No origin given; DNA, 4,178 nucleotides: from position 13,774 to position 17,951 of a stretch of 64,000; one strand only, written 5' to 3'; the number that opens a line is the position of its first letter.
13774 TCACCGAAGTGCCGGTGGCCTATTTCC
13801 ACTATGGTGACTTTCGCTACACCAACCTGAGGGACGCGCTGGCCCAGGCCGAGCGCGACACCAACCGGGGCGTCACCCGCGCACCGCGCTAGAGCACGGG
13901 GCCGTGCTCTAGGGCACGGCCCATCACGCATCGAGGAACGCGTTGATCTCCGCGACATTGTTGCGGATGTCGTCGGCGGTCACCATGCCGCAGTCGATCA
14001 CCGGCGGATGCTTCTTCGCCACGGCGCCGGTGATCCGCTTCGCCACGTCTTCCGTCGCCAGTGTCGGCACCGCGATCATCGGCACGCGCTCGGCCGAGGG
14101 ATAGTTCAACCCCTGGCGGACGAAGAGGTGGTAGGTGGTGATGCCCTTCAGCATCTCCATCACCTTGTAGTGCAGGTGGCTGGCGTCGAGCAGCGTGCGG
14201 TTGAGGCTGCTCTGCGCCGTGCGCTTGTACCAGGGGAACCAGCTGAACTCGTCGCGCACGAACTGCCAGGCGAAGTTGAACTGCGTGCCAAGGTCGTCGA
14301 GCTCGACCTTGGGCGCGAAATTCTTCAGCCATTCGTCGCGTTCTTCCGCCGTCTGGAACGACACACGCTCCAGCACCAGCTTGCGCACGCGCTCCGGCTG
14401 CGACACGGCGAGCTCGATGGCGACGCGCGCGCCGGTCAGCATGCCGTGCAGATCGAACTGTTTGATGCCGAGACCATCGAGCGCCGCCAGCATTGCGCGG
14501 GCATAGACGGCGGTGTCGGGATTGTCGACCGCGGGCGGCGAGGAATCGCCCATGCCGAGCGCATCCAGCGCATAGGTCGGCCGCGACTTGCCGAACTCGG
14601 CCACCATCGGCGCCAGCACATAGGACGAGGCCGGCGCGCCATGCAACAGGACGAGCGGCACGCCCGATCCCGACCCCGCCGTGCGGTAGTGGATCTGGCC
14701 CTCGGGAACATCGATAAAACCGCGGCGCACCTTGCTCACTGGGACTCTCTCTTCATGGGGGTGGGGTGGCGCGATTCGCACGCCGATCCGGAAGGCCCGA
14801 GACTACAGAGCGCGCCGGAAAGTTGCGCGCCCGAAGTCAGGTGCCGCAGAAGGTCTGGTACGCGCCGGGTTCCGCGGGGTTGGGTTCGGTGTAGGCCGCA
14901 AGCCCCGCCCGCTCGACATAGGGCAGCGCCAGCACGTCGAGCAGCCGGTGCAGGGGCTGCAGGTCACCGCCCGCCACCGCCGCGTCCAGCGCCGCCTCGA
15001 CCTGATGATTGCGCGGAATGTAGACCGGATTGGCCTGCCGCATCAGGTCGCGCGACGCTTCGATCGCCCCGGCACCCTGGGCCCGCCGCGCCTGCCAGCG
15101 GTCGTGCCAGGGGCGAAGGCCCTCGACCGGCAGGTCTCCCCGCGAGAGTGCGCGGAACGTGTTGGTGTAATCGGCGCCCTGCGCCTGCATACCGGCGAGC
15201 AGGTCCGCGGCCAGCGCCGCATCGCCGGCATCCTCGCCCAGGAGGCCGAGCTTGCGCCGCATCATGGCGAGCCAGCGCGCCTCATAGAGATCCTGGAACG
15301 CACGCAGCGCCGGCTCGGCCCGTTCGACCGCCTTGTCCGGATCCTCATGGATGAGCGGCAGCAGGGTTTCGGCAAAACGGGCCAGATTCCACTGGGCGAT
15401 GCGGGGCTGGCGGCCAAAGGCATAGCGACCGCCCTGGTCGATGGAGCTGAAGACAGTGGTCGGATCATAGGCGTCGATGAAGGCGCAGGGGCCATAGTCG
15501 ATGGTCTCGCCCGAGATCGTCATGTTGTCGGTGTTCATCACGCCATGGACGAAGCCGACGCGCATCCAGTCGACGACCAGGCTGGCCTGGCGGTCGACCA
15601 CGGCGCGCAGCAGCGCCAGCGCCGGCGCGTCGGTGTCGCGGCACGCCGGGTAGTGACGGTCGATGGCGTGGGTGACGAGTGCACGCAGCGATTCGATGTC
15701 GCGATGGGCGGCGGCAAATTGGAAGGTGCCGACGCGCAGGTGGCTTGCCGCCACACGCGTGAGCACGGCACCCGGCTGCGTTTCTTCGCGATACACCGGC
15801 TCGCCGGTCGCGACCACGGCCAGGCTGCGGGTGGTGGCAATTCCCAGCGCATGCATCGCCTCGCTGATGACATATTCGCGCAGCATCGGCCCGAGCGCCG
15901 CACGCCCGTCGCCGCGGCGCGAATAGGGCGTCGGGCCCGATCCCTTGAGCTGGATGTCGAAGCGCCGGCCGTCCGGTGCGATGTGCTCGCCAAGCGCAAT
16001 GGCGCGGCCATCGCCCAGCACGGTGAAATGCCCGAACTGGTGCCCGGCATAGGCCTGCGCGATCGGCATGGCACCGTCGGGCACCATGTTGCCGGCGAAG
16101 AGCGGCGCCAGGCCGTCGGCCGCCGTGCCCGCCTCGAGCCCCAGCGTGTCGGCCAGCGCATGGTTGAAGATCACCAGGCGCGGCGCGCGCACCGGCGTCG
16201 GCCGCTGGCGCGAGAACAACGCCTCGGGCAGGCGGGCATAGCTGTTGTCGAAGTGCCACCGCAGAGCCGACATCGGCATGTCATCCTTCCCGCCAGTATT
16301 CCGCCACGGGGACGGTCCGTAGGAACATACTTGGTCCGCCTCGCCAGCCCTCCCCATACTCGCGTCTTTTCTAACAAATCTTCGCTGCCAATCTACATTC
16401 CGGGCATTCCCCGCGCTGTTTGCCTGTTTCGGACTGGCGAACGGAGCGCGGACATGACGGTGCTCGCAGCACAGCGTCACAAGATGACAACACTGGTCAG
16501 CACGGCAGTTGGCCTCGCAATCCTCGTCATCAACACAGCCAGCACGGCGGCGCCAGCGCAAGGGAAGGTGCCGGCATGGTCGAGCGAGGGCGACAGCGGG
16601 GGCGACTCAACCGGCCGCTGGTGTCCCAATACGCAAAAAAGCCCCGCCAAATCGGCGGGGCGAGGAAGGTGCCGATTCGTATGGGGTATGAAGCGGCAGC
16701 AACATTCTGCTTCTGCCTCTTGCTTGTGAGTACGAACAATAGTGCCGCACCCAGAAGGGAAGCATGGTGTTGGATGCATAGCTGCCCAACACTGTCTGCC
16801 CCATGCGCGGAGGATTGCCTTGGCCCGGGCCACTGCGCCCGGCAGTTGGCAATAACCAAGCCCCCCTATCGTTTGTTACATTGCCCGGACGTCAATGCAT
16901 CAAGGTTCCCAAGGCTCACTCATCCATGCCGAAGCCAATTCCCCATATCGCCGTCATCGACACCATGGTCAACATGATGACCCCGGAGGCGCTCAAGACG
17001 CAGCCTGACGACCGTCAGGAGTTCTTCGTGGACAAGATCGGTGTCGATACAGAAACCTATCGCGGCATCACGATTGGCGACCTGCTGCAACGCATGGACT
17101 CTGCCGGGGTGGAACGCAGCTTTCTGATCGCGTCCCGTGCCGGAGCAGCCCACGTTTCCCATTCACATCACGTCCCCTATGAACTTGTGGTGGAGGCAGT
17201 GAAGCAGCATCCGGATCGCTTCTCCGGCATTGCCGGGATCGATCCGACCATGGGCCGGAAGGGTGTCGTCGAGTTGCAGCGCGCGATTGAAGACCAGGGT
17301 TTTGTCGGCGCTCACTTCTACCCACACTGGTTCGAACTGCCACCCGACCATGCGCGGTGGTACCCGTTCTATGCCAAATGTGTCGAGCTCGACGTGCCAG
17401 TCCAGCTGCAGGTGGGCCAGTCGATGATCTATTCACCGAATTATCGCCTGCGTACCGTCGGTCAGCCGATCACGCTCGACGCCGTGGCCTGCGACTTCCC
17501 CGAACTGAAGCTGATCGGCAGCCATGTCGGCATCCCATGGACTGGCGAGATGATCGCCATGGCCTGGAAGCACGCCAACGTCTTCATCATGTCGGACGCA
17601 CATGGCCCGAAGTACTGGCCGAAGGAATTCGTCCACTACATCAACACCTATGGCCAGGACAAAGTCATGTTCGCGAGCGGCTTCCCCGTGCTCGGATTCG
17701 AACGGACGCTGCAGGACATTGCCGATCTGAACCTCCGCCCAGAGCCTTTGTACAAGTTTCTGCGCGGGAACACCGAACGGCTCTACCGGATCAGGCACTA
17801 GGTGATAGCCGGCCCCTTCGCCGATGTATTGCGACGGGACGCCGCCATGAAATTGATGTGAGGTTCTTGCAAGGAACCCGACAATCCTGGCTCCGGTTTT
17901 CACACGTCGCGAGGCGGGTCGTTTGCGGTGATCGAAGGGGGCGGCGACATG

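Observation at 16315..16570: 256-bp duplication of a substrate-binding gene promoter/5'UTR/signal-peptide block, creating a truncated copy upstream of selO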

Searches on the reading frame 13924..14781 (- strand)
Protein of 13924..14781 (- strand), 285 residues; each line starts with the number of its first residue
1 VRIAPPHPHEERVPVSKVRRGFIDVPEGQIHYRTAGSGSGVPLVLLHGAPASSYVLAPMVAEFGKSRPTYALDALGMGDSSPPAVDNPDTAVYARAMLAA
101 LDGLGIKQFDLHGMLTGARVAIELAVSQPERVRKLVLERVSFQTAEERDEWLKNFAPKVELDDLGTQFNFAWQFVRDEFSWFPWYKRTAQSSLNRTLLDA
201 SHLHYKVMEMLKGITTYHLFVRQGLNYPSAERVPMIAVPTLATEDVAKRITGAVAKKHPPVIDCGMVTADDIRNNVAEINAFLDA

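Call 8: search_protein_families(library=pfam, proteins=[window:13924-14781:-])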
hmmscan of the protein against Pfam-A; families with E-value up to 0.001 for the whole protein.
window:13924-14781:- (285 aa): 2 families
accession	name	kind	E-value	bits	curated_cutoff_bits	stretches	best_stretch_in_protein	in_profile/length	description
PF00561.26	Abhydrolase_1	-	5.7e-12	46.3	25.8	1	42-155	2-120/245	alpha/beta hydrolase fold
PF12697.13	Abhydrolase_6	-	4.3e-09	37.8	26.3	1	43-245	1-176/217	Alpha/beta hydrolase family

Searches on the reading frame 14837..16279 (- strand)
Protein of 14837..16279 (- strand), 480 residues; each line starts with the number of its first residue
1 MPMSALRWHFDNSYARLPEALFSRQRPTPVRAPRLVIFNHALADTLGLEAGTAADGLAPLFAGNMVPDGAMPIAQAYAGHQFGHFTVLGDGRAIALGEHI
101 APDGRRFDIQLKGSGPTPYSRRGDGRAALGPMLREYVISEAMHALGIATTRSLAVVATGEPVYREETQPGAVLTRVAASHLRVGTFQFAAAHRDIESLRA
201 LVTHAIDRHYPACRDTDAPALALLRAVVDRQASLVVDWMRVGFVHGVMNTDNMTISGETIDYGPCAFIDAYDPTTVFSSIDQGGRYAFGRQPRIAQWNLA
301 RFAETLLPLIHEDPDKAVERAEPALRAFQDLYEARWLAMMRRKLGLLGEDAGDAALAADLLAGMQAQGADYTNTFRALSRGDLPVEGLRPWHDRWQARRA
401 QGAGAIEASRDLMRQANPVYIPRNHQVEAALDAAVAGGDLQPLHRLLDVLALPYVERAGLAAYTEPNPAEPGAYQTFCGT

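Call 7: search_protein_families(library=pfam, proteins=[window:14837-16279:-])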
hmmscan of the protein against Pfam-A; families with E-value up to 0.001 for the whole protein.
window:14837-16279:- (480 aa): 1 family
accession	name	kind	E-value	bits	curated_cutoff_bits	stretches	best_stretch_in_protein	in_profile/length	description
PF02696.19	SelO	-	2.4e-106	356.7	22.8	1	8-449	5-464/466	Protein adenylyltransferase SelO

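Call 23: find_homologous_proteins(query=window:14837-16279:-, max_evalue=1e-100)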
Query window:14837-16279:- (480 aa): 8000 proteins with E <= 1e-100 among 8000 candidates; the best 120 are listed.
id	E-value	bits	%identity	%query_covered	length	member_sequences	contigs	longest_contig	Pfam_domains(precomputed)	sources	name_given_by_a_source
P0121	2.6e-283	958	90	100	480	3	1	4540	PF02696.20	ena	-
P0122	7.2e-243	825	79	100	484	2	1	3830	PF02696.20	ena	-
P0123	1.8e-229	780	75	100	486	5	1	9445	PF02696.20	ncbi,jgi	jgi:uncharacterized protein YdiU (UPF0061 family)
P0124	3.8e-220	750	71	100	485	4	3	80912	PF02696.20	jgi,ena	jgi:uncharacterized protein YdiU (UPF0061 family)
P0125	1.4e-219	748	69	100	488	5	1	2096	PF02696.20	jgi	jgi:uncharacterized protein YdiU (UPF0061 family)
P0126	8.4e-217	739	70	99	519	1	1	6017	PF02696.20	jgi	-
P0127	9.4e-214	729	71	99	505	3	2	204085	PF02696.20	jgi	jgi:uncharacterized protein YdiU (UPF0061 family)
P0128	3.3e-213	727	70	99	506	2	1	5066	PF02696.20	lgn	-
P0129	2.4e-212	724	70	99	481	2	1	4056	PF02696.20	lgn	-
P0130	2.0e-208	711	68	100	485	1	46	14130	PF02696.20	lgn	-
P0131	6.1e-208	709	68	100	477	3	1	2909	PF02696.20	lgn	-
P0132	7.1e-208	709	69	100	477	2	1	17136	PF02696.20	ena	-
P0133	1.6e-207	708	68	100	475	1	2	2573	PF02696.20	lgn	-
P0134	1.9e-207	708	68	100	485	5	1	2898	PF02696.20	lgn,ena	-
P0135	2.0e-206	704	68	100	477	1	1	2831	PF02696.20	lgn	-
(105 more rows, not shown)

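Call 24: find_encoding_contigs(protein=P0121, flank=10000, max_places=4)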
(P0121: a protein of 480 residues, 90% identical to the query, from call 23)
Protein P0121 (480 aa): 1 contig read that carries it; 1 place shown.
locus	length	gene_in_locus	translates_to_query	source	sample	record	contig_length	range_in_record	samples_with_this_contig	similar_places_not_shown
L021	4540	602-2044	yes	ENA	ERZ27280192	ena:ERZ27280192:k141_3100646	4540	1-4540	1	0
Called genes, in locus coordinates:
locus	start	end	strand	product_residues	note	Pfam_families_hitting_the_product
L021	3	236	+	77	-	?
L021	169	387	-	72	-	PF14226:DIOX_N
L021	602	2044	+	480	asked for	PF02696:SelO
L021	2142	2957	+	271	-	PF00561:Abhydrolase_1, PF12697:Abhydrolase_6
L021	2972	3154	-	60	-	-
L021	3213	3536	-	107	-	-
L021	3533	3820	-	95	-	-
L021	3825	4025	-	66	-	-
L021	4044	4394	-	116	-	-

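Call 25: find_encoding_contigs(protein=P0122, flank=10000, max_places=4)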
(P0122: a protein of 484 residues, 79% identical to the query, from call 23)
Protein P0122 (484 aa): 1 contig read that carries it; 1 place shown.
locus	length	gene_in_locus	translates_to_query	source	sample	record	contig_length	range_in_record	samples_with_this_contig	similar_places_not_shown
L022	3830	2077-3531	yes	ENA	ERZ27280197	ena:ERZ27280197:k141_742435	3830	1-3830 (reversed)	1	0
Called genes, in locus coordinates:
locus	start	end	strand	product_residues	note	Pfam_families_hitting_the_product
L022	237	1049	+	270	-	PF01177:Asp_Glu_race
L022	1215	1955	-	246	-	PF00106:adh_short, PF08659:KR, PF01370:Epimerase (weak), PF13561:adh_short_C2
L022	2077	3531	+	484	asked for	PF02696:SelO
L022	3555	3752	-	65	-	-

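Call 26: find_encoding_contigs(protein=P0123, flank=10000, max_places=4)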
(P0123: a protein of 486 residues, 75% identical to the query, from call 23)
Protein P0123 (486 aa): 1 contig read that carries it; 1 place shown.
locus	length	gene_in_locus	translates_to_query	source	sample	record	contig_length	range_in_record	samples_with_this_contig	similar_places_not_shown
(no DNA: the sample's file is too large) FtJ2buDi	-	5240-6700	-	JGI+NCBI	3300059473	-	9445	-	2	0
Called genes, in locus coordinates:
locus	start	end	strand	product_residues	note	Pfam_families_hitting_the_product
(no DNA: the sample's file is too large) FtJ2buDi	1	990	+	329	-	?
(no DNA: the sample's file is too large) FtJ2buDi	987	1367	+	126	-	PF00420:Oxidored_q2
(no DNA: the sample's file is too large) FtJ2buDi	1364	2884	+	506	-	PF10125:NADHdeh_related (weak), PF00361:Proton_antipo_M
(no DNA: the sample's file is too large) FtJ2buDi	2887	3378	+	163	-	PF01899:MNHE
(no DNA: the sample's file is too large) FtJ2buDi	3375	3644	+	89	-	PF04066:MrpF_PhaF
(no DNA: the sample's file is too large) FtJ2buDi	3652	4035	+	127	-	PF03334:PhaG_MnhG_YufB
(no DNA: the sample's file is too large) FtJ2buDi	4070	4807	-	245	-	PF00034:Cytochrom_C (faint), PF13442:Cytochrome_CBB3 (weak)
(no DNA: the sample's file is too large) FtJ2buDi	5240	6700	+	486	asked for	PF02696:SelO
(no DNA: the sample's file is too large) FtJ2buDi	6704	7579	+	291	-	PF00561:Abhydrolase_1, PF12697:Abhydrolase_6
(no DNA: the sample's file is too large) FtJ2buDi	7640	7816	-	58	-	-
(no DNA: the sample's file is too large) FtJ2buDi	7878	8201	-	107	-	-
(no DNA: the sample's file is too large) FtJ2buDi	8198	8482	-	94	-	-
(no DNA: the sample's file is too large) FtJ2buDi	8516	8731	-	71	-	-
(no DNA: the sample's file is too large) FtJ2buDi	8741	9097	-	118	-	-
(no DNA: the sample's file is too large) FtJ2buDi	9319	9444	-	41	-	?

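Call 50: find_encoding_contigs(protein=window:14837-16279:-, flank=3000, max_places=6)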
Protein window:14837-16279:- (480 aa): no gene with exactly this product is on record in the collection.

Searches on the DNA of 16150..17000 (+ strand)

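Call 10: search_rna_families(source=window, start=16150, end=17000, threshold=evalue, max_evalue=5)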
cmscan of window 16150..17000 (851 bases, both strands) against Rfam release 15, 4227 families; matches with E-value up to 5: 7.
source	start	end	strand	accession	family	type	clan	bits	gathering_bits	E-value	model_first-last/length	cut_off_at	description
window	16634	16709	+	RF02628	Hrs1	Gene; sRNA;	-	21.2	56.4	0.15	1-74/74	no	Hfq-regulated sRNA 1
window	16469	16522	-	RF01312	sR9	Gene; snRNA; snoRNA; CD-box;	-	21.1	36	0.14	1-55/55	no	Small nucleolar RNA sR9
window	16590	16666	+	RF02450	ncr1175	Gene; sRNA;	-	20.5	60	0.44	1-110/110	no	Bacillus sRNA ncr1175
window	16643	16660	+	RF03085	abiF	Gene; sRNA;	-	20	37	0.95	1-37/37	no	abiF RNA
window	16580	16661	+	RF02236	asX2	Gene; sRNA;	-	19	70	0.45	1-87/87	no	Xanthomonas sRNA asX2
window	16634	16721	-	RF02651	SorY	Gene; sRNA;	-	17.4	111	0.73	1-83/83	no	Singlet oxygen resistance RNA Y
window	16633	16675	-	RF02837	anti-hemB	Gene; sRNA;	-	16.5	49.5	0.43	1-81/81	no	Burkholderia RNA 7 (anti-hemB)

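Call 51: search_dna_similar(query=window:16280-16925:+, collection=plasmids, mode=distant, max_evalue=0.01, max_rows=10)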
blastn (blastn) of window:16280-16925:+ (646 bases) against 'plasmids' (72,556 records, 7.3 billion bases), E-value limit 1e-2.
Records with a match: 1; places in all: 1; records where one place covers at least 80% of the query: 0.
Best place of each record, by identity: 80-90% 1.
By first word of the organism name: Salipiger 1.
By predicted mobility (MOB-suite, as given by PLSDB): non-mobilizable 1.
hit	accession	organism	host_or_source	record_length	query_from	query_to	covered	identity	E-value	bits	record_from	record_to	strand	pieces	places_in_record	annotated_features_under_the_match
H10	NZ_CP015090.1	Salipiger abyssi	single cell,marine seawater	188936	285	321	6%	89.2%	4e-3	50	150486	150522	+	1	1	amidase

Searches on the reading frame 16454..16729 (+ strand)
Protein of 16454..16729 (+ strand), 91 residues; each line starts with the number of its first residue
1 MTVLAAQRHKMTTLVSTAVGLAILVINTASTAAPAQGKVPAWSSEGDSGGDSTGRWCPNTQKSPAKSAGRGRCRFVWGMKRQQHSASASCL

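Call 7: search_protein_families(library=pfam, proteins=[window:16454-16729:+])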
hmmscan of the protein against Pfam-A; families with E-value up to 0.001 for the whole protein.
window:16454-16729:+ (91 aa): 0 families

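Call 14: find_encoding_contigs(protein=window:16454-16729:+, flank=5000, max_places=6)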
Protein window:16454-16729:+ (91 aa): no gene with exactly this product is on record in the collection.

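Call 36: search_protein_representatives(protein=window:16454-16729:+)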
Query: 91 residues. Proteins with E-value up to 0.001 (for the whole library): 3; up to 1e-10: 1; up to 1e-30: 0. The best 3 are listed.
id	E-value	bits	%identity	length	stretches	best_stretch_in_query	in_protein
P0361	5.8e-21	90.3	44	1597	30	26-60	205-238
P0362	2.3e-05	40.5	35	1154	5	17-47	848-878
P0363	2.7e-04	37.1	33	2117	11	37-66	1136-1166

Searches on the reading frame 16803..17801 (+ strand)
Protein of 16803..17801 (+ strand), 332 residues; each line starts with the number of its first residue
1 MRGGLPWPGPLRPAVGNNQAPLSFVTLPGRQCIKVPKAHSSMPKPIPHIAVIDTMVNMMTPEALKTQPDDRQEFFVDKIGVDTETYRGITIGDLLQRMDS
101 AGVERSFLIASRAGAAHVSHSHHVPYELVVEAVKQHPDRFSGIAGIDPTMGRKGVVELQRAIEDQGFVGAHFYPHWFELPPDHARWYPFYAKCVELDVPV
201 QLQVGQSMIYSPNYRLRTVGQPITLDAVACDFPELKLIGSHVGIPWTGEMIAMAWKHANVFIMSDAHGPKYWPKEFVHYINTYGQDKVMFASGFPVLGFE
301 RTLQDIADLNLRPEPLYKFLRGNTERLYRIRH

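Call 7: search_protein_families(library=pfam, proteins=[window:16803-17801:+])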
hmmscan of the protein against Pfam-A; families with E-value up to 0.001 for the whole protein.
window:16803-17801:+ (332 aa): 1 family
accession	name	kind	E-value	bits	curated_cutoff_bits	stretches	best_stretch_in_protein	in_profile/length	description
PF04909.20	Amidohydro_2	-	9.4e-42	144.2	26.4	1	117-330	57-289/289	Amidohydrolase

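Call 33: find_homologous_proteins(query=window:16803-17801:+, max_evalue=1e-60)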
Query window:16803-17801:+ (332 aa): 4392 proteins with E <= 1e-60 among 7733 candidates; the best 120 are listed.
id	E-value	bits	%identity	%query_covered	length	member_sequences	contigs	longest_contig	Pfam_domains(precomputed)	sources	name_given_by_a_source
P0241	1.4e-200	684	100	88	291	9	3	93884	PF04909.21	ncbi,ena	-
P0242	9.1e-154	530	74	88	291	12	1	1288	PF04909.21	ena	-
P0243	8.5e-135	467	69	85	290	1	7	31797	PF04909.21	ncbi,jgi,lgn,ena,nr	ncbi:MAG: amidohydrolase [Alphaproteobacteria bacterium]|nr:amidohydrolase [Alphaproteobacteria bact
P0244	5.5e-134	465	68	84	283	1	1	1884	PF04909.21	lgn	-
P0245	2.2e-130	453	67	85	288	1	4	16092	PF04909.21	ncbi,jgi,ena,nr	ncbi:MAG: amidohydrolase [Alphaproteobacteria bacterium]|nr:amidohydrolase [Alphaproteobacteria bact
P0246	7.2e-130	451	67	84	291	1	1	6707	PF04909.21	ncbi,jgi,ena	-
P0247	7.3e-130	451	67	85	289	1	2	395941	PF04909.21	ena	-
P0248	8.6e-130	451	66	84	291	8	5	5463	PF04909.21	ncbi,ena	-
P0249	9.6e-130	451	67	85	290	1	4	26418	PF04909.21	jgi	jgi:predicted TIM-barrel fold metal-dependent hydrolase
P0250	9.9e-130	451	66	84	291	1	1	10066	PF04909.21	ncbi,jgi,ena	-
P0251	2.0e-129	450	66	85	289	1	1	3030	PF04909.21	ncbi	-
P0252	2.8e-129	449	65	85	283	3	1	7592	PF04909.21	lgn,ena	-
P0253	5.1e-129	448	66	84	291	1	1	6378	PF04909.21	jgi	-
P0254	5.4e-129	448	67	85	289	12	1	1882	PF04909.21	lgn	-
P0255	7.1e-129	448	66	85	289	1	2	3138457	PF04909.21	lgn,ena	-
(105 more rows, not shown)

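Call 34: find_encoding_contigs(protein=P0241, flank=10000, max_places=6)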
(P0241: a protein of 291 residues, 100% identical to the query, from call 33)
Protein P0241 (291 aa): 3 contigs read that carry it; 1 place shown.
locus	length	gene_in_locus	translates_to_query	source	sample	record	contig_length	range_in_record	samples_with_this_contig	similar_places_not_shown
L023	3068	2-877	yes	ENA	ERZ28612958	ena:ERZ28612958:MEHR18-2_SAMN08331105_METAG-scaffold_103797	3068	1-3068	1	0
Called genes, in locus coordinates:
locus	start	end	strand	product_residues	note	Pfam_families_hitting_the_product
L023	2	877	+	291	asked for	PF04909:Amidohydro_2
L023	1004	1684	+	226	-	PF03807:F420_oxidored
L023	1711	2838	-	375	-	PF01209:Ubie_methyltran (weak), PF13489:Methyltransf_23, PF05175:MTS, PF08241:Methyltransf_11, PF08242:Methyltransf_12, PF13649:Methyltransf_25, PF13847:Methyltransf_31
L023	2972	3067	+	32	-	?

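Call 62: find_encoding_contigs(protein=P0243, flank=6000, max_places=3)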
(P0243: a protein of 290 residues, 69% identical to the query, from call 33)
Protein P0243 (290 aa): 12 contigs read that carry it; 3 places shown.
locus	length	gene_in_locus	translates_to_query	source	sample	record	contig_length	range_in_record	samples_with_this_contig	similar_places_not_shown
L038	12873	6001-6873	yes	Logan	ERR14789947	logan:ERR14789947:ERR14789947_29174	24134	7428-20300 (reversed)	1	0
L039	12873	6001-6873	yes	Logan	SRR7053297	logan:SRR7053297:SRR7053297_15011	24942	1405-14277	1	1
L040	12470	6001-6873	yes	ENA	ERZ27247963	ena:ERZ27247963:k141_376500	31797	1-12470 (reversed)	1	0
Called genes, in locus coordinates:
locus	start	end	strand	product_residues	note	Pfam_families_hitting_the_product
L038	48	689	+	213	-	PF02627:CMD (weak)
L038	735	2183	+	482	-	PF00890:FAD_binding_2, PF01134:GIDA (weak), PF01266:DAO, PF03486:HI0933_like (weak), PF07992:Pyr_redox_2 (weak), PF12831:FAD_oxidored, PF13450:NAD_binding_8 (weak)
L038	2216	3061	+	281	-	PF00561:Abhydrolase_1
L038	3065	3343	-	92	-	PF26954:ACT_12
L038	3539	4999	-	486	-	PF00501:AMP-binding, PF13193:AMP-binding_C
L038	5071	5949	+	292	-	PF21088:MS_channel_1st (weak), PF00924:MS_channel_2nd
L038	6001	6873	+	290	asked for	PF04909:Amidohydro_2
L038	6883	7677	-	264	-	PF00528:BPD_transp_1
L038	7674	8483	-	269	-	PF00005:ABC_tran, PF13304:AAA_21 (faint)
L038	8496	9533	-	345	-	PF13379:NMT1_2 (weak), PF09084:NMT1, PF12974:Phosphonate-bd (weak)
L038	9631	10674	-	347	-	PF13371:TPR_9 (faint), PF07719:TPR_2 (faint), PF13174:TPR_6 (faint), PF13181:TPR_8 (faint), PF13424:TPR_12 (faint), PF13414:TPR_11 (weak), PF13432:TPR_16 (weak), PF00515:TPR_1 (weak), +3 more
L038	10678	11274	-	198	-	PF07719:TPR_2 (faint), PF13414:TPR_11 (faint), PF13431:TPR_17 (faint), PF13371:TPR_9 (weak), PF13432:TPR_16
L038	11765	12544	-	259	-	PF23441:SDR (weak), PF00106:adh_short, PF08659:KR, PF13561:adh_short_C2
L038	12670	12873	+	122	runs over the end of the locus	-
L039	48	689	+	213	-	PF02627:CMD (weak)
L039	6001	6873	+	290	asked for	PF04909:Amidohydro_2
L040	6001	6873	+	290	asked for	PF04909:Amidohydro_2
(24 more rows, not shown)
